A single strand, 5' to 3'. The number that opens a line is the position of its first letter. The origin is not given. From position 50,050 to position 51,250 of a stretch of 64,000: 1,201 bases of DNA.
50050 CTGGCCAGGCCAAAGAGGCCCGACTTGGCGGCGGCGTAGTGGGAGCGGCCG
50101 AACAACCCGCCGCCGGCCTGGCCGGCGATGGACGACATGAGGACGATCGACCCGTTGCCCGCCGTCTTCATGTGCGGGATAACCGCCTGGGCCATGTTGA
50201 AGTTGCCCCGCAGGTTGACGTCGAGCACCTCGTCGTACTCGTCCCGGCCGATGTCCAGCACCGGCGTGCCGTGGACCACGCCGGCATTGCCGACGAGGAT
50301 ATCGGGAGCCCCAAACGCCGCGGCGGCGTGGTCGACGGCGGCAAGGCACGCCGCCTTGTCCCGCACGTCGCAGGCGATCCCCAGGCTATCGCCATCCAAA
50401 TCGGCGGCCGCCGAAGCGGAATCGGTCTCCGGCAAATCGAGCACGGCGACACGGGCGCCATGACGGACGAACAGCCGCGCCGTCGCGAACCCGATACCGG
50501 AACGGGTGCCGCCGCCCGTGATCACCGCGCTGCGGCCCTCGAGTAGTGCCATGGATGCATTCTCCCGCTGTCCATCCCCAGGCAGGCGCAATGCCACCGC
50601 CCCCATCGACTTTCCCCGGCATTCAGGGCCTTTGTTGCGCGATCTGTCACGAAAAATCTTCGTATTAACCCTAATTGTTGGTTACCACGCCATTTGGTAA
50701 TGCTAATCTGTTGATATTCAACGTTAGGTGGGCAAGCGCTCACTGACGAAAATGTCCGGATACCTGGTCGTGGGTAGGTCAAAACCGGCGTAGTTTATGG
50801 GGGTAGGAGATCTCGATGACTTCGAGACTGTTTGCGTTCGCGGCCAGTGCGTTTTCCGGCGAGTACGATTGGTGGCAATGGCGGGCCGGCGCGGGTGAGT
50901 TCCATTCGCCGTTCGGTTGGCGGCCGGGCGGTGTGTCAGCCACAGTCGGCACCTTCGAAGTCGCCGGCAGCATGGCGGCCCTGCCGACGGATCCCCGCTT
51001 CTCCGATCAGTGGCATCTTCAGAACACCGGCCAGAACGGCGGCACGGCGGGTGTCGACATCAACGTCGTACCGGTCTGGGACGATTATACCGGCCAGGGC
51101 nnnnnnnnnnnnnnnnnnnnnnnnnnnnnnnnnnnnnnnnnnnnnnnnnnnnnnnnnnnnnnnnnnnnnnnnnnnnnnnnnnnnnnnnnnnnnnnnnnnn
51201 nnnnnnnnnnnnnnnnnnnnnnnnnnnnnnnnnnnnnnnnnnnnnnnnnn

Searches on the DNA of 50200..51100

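Call 85: search_rna_families(source=window, start=50200, end=51100, threshold=evalue, max_evalue=1)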
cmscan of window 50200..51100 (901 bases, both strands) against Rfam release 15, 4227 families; matches with E-value up to 1: 1.
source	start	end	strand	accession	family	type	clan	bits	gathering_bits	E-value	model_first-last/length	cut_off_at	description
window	50907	50961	-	RF01519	CC0196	Gene; sRNA;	-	17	35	0.41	1-58/58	no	Caulobacter sRNA CC0196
